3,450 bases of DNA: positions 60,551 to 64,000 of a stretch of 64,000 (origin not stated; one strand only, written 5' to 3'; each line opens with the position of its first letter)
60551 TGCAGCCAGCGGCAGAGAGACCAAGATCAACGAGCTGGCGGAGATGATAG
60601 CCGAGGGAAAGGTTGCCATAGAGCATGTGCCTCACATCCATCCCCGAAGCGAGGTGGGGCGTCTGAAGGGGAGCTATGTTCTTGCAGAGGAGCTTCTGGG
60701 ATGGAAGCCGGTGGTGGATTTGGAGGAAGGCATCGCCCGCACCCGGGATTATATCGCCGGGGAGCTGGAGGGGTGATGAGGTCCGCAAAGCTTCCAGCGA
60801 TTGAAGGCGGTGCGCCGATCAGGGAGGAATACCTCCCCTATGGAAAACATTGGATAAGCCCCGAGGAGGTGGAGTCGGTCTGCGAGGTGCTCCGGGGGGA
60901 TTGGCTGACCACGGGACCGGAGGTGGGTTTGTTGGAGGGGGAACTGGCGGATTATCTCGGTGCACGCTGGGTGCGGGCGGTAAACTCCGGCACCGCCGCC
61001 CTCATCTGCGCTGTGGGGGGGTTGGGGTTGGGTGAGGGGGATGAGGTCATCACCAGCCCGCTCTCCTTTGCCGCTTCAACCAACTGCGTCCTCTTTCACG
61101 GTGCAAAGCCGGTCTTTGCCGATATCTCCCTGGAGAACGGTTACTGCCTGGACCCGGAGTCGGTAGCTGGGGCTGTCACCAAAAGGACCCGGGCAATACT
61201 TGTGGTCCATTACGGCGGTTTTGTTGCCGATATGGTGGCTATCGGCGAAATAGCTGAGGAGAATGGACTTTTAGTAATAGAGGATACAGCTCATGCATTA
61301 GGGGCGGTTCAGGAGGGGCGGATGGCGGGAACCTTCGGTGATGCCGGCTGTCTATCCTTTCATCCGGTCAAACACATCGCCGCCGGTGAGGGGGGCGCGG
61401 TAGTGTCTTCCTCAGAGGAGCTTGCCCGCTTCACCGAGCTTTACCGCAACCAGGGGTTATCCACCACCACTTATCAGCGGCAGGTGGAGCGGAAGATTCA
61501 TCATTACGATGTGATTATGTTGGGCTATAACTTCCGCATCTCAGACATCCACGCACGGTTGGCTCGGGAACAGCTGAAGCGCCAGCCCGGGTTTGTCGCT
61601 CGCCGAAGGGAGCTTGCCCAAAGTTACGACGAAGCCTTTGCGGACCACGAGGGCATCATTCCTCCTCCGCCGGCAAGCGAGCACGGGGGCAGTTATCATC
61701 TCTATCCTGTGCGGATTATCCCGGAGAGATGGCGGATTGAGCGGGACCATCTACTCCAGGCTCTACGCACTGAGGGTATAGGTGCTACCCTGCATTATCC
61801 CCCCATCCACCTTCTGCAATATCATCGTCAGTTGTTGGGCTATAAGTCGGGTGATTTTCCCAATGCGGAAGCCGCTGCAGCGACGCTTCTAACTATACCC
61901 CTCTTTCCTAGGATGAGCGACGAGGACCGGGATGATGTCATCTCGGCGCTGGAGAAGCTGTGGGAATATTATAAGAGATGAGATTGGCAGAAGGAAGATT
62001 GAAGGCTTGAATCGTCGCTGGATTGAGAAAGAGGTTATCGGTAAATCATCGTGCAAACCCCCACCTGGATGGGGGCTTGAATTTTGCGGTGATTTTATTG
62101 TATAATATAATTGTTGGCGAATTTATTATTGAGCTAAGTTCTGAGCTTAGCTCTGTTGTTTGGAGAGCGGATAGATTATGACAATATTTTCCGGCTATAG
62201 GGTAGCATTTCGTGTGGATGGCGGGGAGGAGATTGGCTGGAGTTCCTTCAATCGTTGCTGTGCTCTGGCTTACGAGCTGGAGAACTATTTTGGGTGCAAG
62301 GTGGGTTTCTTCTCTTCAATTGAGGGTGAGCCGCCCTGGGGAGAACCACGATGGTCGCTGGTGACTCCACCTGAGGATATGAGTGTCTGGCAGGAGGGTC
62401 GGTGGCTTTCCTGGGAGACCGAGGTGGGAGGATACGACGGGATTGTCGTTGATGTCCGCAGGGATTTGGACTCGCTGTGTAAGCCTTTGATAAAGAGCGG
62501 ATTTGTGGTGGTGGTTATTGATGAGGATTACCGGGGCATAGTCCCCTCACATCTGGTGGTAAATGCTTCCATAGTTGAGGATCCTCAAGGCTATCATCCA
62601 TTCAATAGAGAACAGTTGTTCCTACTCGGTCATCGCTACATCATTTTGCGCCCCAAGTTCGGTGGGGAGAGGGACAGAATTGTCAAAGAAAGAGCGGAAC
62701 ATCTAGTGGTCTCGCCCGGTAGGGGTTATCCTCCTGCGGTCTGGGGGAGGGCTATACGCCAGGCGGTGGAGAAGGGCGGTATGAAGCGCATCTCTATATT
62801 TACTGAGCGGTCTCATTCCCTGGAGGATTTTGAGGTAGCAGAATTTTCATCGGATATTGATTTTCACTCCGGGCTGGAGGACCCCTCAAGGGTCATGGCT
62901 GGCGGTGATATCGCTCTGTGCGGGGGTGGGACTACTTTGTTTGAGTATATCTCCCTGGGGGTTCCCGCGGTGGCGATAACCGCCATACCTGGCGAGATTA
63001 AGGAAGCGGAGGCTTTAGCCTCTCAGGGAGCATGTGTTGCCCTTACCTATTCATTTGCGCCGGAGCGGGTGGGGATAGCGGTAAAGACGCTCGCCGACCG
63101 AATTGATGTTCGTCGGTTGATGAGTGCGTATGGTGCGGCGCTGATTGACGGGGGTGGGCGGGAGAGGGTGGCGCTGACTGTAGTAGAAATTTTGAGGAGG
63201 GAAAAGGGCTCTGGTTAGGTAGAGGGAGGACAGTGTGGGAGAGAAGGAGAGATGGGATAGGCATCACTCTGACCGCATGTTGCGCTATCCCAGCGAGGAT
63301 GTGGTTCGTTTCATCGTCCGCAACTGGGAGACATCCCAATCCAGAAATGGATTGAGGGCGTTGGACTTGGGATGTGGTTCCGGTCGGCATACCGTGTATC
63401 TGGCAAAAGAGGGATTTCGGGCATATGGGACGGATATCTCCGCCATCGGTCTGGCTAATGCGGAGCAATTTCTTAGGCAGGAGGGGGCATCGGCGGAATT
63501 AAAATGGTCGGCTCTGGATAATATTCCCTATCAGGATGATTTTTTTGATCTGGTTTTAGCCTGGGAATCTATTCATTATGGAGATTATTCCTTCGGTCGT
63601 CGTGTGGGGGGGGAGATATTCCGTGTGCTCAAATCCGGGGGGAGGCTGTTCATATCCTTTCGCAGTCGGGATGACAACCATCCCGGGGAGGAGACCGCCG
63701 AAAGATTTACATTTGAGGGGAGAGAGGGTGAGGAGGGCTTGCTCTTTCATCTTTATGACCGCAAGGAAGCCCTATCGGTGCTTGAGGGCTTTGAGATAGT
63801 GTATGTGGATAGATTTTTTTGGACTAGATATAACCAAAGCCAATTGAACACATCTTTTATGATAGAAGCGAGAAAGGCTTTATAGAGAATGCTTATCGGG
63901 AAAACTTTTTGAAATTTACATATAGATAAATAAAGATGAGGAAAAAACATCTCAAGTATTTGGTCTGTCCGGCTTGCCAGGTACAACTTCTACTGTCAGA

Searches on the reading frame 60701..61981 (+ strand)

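Call 101: search_protein_families(library=pfam, proteins=[window:60701-61981:+], max_evalue=0.000001)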
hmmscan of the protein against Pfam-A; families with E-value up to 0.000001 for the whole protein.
window:60701-61981:+ (426 aa): 1 family
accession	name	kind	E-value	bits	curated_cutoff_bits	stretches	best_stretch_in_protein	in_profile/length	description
PF01041.23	DegT_DnrJ_EryC1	-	6.9e-110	368.1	19.8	1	53-417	4-359/360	DegT/DnrJ/EryC1/StrS aminotransferase family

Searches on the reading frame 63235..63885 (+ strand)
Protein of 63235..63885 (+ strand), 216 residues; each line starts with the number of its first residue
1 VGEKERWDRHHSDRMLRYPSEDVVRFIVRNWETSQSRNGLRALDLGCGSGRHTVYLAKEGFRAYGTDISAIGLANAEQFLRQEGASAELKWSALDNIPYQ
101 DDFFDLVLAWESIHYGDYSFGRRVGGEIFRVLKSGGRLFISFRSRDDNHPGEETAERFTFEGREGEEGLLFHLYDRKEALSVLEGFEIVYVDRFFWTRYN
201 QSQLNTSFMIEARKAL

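Call 101: search_protein_families(library=pfam, proteins=[window:63235-63885:+], max_evalue=0.000001)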
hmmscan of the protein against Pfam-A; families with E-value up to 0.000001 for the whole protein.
window:63235-63885:+ (216 aa): 7 families
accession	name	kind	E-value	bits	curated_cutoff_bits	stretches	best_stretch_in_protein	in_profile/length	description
PF08241.18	Methyltransf_11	-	4.7e-17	62.8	21.2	1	43-140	1-95/95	Methyltransferase domain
PF13649.12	Methyltransf_25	-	8.5e-17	62.1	27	1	43-136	2-97/97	Methyltransferase domain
PF13847.12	Methyltransf_31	-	3.7e-13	49.8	27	1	37-146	2-115/145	Methyltransferase domain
PF13489.12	Methyltransf_23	-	6.4e-11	42.7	27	1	21-150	7-124/164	Methyltransferase domain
PF08242.18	Methyltransf_12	-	2.3e-10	41.5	30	1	43-138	1-98/98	Methyltransferase domain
PF05724.17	TPMT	-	5.8e-09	36.4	26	1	4-105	3-108/218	Thiopurine S-methyltransferase (TPMT)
PF01209.24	Ubie_methyltran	-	4.5e-08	33.2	20.1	1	33-145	42-156/233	ubiE/COQ5 methyltransferase family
